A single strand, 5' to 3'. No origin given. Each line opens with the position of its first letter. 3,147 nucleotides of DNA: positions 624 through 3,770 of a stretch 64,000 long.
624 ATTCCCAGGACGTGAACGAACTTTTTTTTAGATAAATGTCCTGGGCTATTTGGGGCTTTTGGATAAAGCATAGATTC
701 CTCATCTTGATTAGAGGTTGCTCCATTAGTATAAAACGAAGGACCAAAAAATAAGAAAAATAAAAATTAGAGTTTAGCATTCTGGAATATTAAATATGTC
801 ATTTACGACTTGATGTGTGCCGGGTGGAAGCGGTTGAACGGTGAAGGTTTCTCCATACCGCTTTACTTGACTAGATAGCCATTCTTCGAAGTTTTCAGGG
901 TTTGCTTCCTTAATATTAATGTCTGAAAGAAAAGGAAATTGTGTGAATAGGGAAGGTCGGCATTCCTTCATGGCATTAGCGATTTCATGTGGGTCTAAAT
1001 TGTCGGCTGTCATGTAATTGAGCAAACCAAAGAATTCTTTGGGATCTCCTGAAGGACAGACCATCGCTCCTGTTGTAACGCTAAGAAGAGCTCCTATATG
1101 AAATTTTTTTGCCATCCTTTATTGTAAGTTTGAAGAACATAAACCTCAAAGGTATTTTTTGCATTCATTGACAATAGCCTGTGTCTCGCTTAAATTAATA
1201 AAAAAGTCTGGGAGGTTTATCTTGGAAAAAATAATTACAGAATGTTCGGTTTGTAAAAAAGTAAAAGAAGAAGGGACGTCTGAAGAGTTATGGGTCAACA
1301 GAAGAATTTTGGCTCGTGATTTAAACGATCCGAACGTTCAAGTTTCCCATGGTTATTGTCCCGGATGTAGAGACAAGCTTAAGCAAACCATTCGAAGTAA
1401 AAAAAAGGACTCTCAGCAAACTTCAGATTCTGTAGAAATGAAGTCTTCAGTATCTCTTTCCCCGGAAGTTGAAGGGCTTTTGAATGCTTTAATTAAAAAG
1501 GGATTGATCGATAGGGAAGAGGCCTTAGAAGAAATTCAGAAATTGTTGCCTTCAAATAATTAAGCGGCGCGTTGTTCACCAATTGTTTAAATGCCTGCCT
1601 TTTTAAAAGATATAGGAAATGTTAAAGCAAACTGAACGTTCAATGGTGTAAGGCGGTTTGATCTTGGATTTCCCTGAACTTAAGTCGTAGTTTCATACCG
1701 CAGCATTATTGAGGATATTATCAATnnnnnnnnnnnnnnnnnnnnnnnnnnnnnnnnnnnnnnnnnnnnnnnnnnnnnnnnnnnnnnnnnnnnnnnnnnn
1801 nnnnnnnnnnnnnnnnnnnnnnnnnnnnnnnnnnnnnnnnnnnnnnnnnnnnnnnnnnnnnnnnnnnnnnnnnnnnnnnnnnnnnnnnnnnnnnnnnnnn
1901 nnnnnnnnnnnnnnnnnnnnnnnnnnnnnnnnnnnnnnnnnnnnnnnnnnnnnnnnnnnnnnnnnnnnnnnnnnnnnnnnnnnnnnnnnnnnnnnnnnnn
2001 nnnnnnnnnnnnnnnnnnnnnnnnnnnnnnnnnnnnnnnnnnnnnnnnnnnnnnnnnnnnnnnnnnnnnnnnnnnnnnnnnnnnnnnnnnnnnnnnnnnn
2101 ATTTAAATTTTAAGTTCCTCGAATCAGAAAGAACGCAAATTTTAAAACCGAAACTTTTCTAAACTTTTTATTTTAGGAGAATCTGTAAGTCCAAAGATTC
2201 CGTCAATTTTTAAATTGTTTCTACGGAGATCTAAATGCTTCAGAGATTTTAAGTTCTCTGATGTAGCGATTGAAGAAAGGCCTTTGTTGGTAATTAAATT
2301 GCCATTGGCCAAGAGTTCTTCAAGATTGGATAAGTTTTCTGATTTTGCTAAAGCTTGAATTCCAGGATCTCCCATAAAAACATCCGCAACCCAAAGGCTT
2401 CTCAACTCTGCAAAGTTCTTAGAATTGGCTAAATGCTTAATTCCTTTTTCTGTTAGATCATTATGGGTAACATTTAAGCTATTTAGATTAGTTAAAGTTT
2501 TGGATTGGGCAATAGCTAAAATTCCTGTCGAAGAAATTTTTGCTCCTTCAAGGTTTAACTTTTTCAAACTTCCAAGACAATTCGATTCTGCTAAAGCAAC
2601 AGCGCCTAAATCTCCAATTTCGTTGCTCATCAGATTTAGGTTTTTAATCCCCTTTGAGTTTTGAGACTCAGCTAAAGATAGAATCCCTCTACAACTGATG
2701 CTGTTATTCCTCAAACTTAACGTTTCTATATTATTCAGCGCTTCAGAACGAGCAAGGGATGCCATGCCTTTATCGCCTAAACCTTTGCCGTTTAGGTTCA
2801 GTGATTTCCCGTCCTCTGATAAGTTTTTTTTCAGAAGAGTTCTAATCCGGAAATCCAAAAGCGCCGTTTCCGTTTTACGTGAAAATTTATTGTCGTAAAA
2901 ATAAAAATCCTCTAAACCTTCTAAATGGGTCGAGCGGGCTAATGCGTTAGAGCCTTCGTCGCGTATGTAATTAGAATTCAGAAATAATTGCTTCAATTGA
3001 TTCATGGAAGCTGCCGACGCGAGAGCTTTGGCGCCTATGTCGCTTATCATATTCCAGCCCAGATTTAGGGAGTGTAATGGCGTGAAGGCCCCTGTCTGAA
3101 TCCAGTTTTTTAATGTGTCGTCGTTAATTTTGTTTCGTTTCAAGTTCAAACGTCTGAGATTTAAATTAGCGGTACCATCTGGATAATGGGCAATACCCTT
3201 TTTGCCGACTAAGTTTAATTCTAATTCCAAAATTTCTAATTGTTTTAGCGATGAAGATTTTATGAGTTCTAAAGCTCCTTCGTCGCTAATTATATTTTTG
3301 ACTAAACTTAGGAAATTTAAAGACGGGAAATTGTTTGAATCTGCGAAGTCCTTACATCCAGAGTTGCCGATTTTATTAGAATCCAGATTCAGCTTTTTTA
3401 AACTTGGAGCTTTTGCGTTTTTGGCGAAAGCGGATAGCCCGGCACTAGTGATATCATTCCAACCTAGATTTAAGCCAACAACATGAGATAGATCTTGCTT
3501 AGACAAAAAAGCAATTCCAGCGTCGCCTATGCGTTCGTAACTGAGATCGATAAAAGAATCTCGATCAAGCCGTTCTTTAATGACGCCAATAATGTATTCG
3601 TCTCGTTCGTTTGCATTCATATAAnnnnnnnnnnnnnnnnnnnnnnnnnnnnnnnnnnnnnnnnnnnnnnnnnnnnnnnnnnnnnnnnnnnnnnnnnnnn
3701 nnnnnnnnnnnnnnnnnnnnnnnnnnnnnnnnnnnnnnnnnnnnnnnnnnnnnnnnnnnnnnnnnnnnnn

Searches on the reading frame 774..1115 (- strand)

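Call 44: search_protein_families(library=pfam, proteins=[window:774-1115:-], max_evalue=0.05)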
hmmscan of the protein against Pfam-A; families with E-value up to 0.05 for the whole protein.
window:774-1115:- (113 aa): 1 family
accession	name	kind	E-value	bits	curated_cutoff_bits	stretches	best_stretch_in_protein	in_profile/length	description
PF24875.1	DUF7736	-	1.1e-12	48.4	25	1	5-65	1-58/59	Domain of unknown function (DUF7736)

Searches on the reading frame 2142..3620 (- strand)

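Call 44: search_protein_families(library=pfam, proteins=[window:2142-3620:-], max_evalue=0.05)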
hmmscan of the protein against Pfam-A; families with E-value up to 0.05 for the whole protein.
window:2142-3620:- (492 aa): 6 families
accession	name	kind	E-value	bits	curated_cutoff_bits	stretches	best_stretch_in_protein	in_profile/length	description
PF13516.12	LRR_6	-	5.4e-28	95.2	23.4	4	181-201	4-24/24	Leucine Rich repeat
PF12799.13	LRR_4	-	3.8e-14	52.8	27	1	432-470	2-36/44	Leucine Rich repeats (2 copies)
PF00560.39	LRR_1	-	2.8e-08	32.8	20.6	0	459-471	1-13/23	Leucine Rich Repeat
PF13855.12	LRR_8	-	0.00029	21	27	0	182-234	3-52/61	Leucine rich repeat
PF07723.19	LRR_2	-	0.004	18.2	20.9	0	73-87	1-15/26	Leucine Rich Repeat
PF23247.1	LRR_RPS2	-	0.016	15.6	27.9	1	343-392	20-70/160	Plant disease resistance protein RPS2-like, leucine-rich repeats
